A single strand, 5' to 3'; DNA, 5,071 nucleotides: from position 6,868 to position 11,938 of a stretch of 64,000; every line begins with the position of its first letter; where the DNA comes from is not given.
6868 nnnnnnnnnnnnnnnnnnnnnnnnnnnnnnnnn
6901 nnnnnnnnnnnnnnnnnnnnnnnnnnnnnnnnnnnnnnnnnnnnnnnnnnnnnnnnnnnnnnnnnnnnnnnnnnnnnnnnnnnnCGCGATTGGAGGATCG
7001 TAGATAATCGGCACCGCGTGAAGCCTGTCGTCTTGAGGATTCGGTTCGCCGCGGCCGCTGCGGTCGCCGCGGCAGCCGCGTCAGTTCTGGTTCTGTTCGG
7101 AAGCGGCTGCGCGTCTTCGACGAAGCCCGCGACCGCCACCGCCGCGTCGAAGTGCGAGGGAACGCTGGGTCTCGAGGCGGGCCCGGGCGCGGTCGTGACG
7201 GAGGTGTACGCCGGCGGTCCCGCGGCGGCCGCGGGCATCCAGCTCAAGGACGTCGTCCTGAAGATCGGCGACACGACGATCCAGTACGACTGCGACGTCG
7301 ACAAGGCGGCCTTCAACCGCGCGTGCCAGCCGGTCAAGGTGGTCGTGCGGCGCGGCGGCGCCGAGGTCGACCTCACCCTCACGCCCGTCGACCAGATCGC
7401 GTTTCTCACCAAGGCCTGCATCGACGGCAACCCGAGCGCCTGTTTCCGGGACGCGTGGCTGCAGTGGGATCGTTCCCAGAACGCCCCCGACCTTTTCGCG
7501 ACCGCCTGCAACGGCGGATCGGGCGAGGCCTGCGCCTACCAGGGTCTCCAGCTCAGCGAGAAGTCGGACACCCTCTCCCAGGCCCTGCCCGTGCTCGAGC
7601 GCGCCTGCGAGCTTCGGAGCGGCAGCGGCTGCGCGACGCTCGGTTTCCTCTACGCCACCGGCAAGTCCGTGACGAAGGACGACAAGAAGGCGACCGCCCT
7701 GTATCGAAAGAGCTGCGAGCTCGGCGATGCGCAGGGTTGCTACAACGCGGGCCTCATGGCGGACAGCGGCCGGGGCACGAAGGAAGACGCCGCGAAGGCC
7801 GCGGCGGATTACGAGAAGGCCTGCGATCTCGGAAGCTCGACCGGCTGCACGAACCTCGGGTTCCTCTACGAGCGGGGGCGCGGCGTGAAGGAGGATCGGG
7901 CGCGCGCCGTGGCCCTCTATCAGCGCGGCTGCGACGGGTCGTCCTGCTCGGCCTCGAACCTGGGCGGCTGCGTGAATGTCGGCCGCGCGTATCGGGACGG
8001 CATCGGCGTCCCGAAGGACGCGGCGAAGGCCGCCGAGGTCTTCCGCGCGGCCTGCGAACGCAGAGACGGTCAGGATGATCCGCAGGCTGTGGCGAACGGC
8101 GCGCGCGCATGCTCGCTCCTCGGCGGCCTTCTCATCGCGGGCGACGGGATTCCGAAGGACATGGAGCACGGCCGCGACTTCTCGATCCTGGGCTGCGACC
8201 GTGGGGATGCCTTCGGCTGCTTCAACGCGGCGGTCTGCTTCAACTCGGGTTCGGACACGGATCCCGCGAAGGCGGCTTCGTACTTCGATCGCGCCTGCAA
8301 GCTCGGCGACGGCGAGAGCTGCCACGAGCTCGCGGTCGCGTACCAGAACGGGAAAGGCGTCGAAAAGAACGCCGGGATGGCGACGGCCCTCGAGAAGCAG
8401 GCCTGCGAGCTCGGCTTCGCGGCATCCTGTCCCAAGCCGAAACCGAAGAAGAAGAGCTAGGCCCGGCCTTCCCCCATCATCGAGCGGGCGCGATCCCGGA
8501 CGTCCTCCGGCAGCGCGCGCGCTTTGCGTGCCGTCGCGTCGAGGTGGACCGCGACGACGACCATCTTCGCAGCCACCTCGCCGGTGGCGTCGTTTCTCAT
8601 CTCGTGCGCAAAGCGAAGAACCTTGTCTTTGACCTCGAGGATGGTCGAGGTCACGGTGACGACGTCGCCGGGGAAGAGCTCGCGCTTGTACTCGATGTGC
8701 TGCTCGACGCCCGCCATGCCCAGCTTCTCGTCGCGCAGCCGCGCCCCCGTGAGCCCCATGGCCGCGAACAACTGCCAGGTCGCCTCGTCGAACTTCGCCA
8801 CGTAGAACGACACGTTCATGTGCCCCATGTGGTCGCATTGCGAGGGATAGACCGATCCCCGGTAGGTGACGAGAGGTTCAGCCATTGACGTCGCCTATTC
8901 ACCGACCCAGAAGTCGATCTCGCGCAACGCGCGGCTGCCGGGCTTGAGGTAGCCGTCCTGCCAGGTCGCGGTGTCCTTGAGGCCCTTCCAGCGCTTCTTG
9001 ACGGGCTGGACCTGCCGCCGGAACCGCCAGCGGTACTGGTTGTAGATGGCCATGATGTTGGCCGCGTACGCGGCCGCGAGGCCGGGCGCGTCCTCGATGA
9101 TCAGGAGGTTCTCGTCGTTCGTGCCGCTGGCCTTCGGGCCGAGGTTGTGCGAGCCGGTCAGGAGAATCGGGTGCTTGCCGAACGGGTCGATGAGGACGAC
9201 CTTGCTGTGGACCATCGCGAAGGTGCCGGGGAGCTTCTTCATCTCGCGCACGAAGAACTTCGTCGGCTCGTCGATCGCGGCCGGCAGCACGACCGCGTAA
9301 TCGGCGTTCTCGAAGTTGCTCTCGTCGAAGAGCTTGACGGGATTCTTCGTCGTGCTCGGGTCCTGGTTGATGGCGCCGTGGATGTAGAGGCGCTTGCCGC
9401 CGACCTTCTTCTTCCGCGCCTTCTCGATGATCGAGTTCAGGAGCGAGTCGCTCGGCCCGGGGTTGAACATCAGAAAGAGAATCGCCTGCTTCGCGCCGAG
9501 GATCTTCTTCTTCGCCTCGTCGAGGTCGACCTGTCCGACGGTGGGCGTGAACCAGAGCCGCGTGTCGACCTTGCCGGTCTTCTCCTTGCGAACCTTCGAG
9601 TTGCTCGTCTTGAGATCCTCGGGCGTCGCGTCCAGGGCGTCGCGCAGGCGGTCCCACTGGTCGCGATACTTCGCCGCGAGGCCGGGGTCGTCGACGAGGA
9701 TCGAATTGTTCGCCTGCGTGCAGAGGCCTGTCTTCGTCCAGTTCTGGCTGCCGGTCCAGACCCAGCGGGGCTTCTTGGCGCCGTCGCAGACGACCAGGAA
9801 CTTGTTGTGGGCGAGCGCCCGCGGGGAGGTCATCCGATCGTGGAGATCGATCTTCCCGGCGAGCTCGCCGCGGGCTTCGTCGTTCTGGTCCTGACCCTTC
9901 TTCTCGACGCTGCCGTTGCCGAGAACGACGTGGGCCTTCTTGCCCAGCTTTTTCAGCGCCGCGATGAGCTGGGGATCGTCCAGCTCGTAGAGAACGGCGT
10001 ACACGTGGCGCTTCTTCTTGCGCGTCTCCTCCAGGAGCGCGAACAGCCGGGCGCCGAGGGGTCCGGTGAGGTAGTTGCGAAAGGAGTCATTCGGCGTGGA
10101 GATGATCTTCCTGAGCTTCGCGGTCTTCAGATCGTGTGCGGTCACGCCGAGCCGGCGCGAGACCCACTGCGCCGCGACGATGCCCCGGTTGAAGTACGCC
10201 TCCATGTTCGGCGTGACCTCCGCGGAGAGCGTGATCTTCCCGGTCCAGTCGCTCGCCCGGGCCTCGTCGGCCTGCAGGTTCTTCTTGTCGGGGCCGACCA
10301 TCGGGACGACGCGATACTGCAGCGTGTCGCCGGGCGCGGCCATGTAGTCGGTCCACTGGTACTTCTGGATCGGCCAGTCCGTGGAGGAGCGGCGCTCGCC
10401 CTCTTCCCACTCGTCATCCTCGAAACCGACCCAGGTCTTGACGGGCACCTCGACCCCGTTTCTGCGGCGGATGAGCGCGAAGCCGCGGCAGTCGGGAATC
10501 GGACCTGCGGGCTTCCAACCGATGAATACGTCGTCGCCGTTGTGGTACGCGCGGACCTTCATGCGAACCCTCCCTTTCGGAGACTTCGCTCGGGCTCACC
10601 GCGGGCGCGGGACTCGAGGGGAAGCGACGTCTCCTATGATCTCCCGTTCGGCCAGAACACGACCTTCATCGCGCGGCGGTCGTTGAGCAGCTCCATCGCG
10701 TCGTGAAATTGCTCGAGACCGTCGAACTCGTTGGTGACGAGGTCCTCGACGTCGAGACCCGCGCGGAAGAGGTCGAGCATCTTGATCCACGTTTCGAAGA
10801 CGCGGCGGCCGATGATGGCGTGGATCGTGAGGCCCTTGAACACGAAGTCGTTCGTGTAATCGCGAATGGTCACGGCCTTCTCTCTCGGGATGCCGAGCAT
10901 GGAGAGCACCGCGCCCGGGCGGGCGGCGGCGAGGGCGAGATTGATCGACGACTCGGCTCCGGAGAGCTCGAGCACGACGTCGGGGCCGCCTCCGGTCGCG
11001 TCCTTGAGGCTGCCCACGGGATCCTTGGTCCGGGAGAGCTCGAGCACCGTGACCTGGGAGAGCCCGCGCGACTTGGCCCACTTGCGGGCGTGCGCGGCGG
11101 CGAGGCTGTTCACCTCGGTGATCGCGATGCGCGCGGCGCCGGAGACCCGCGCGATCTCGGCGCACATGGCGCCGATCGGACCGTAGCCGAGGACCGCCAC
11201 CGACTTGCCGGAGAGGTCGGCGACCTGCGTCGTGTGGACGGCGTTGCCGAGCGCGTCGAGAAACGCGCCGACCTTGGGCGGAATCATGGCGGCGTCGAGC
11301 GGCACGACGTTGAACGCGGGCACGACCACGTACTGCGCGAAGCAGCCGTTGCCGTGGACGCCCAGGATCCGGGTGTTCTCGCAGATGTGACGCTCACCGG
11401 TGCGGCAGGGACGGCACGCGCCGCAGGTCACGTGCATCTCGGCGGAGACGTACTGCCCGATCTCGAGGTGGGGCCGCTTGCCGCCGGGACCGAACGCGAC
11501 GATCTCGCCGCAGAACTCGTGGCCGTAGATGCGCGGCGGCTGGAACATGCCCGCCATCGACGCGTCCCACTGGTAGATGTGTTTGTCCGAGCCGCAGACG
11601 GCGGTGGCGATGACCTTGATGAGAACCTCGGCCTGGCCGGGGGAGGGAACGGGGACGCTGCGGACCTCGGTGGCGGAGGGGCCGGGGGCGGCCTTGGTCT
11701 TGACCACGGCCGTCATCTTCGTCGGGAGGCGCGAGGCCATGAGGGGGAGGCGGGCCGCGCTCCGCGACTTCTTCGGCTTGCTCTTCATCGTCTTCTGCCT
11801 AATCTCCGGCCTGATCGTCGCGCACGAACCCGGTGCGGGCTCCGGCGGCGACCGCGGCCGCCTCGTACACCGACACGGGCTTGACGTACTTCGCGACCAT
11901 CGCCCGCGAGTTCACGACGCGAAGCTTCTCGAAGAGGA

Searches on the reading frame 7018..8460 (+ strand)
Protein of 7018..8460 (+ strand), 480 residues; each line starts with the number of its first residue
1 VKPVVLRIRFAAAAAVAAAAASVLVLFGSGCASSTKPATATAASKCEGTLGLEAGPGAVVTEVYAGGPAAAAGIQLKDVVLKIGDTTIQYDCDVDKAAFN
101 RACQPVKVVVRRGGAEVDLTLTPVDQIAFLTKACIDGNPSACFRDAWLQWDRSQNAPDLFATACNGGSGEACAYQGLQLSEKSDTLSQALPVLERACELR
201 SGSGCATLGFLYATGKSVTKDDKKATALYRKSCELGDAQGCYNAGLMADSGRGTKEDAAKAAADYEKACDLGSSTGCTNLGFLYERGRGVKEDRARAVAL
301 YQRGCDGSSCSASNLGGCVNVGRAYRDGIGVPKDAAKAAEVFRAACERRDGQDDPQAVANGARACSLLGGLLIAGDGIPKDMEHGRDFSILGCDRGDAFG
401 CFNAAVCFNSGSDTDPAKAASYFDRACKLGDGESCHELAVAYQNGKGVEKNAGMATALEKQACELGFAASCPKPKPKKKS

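Call 56: search_protein_families(library=pfam, proteins=[window:7018-8460:+], max_evalue=0.001)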
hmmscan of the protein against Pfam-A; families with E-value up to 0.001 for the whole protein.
window:7018-8460:+ (480 aa): 4 families
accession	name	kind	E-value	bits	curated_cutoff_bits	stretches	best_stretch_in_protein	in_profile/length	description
PF08238.18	Sel1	-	6.5e-33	112.4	30.7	2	276-307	3-34/36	Sel1 repeat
PF13180.12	PDZ_2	-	1.9e-08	34.9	27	1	56-121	12-78/80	PDZ domain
PF17820.7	PDZ_6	-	7.5e-06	26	27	1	59-90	1-31/54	PDZ domain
PF00595.29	PDZ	-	6.5e-05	23.7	23.2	1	55-110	24-80/81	PDZ domain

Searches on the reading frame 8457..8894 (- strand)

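Call 58: search_protein_families(library=pfam, proteins=[window:8457-8894:-], max_evalue=0.001)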
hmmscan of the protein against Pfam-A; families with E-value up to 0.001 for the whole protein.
window:8457-8894:- (145 aa): 3 families
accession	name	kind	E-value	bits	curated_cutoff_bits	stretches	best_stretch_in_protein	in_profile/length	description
PF13279.12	4HBT_2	-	1.5e-28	100.2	25.5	1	17-134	3-120/122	Thioesterase-like superfamily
PF03061.28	4HBT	-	4e-10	40.3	20.6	1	23-107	1-78/79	Thioesterase superfamily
PF01643.23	Acyl-ACP_TE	-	0.00071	19.8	23.7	1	20-134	15-129/131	Acyl-ACP thioesterase N-terminal domain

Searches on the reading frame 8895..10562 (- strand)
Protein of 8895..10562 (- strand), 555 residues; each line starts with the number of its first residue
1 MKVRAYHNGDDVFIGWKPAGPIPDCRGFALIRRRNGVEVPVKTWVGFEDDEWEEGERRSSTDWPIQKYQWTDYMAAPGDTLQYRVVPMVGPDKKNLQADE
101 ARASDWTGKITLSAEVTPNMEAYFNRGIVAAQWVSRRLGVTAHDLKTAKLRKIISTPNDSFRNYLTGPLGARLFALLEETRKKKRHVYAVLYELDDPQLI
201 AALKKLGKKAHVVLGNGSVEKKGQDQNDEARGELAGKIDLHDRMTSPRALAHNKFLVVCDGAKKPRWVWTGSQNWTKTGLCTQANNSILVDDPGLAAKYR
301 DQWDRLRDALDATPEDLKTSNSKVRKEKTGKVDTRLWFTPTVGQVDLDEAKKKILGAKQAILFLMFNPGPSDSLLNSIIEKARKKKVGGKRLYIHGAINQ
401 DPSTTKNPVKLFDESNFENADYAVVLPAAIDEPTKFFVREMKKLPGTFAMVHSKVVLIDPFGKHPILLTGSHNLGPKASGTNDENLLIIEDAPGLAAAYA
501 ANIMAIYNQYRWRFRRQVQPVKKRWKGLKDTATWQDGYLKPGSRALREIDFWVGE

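Call 56: search_protein_families(library=pfam, proteins=[window:8895-10562:-], max_evalue=0.001)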
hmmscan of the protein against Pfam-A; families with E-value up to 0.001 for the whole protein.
window:8895-10562:- (555 aa): 1 family
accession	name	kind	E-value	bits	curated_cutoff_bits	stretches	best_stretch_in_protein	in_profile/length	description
PF13091.12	PLDc_2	-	6.1e-19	68.6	27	2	185-306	10-131/132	PLD-like domain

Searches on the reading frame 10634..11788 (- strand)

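Call 56: search_protein_families(library=pfam, proteins=[window:10634-11788:-], max_evalue=0.001)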
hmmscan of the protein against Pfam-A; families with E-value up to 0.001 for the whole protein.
window:10634-11788:- (384 aa): 4 families
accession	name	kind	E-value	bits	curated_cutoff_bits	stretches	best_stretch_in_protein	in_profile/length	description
PF08240.17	ADH_N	-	3.2e-26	92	23.5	1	52-165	2-103/104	Alcohol dehydrogenase GroES-like domain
PF00107.32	ADH_zinc_N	-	3.7e-16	59.7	31.8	1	204-341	1-127/129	Zinc-binding dehydrogenase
PF16912.11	Glu_dehyd_C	-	1.7e-06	28.1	34.9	1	179-369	16-202/211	Glucose dehydrogenase C-terminus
PF00670.27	AdoHcyase_NAD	-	1.6e-05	25.5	27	1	186-234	15-62/162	S-adenosyl-L-homocysteine hydrolase, NAD binding domain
